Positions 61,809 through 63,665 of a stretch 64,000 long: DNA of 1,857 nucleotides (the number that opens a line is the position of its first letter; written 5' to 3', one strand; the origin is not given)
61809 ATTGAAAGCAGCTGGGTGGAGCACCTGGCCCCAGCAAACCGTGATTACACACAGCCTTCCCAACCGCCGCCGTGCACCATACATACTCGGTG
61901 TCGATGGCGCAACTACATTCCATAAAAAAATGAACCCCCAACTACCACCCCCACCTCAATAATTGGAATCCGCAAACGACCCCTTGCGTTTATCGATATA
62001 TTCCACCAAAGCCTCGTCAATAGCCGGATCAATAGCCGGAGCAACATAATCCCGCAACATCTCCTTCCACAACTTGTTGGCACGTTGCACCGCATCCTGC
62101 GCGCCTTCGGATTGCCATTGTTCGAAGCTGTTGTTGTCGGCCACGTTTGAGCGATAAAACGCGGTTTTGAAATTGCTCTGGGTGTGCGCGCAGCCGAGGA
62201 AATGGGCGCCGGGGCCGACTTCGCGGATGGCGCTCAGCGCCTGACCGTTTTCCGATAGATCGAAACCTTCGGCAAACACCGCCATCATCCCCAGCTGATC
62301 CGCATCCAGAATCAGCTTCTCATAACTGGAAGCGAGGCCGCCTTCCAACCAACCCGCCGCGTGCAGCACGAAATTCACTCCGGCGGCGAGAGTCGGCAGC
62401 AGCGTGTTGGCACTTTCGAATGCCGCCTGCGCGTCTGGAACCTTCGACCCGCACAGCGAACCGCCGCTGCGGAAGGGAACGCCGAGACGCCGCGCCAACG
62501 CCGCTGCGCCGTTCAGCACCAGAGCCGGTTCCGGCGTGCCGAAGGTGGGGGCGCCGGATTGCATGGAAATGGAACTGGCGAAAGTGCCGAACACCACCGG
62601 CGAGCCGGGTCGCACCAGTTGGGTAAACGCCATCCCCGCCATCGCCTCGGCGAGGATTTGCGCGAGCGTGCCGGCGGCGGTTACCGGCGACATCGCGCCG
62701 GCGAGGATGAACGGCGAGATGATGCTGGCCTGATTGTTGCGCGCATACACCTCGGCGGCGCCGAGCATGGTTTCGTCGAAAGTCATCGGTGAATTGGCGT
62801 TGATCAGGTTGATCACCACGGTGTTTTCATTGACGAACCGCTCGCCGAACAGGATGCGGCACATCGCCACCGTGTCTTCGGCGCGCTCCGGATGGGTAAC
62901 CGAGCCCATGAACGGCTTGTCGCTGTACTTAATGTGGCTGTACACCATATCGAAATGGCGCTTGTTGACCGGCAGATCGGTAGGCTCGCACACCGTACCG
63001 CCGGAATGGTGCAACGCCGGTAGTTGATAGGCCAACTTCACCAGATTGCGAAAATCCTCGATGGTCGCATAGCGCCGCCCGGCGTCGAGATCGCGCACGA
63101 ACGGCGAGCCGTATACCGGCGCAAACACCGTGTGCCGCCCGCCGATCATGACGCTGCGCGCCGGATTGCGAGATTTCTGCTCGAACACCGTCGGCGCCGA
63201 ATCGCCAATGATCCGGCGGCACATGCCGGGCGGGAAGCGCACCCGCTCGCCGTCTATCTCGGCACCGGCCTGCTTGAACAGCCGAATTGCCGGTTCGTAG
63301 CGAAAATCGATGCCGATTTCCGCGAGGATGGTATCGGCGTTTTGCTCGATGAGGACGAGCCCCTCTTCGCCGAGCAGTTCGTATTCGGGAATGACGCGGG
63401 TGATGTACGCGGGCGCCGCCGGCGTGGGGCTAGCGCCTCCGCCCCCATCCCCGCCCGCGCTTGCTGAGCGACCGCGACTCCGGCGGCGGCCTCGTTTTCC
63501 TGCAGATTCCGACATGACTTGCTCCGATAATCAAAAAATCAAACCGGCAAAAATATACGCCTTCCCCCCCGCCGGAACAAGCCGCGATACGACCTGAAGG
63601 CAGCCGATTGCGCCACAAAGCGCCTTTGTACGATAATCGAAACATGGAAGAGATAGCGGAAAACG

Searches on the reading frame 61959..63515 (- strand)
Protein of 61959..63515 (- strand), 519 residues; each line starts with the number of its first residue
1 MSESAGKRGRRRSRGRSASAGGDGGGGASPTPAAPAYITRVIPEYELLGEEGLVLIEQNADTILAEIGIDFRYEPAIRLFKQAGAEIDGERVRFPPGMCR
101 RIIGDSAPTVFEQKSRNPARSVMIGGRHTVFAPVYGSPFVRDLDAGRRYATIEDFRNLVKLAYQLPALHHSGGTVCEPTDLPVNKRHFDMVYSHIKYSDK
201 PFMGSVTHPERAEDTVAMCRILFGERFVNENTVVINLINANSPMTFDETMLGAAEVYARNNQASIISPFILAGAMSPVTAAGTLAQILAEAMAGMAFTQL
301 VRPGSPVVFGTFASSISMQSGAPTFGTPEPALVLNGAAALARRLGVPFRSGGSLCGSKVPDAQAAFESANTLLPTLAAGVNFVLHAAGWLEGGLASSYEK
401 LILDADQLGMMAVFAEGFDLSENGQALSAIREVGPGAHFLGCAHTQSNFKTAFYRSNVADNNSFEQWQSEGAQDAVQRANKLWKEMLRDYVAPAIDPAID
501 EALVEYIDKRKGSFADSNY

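Call 31: search_protein_families(library=pfam, proteins=[window:61959-63515:-], max_evalue=0.00001)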
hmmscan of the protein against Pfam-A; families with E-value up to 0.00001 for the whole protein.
window:61959-63515:- (519 aa): 1 family
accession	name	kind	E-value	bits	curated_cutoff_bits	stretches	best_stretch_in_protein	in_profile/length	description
PF06253.16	MTTB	-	2.3e-225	748.7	25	1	15-514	4-499/500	Trimethylamine methyltransferase (MTTB)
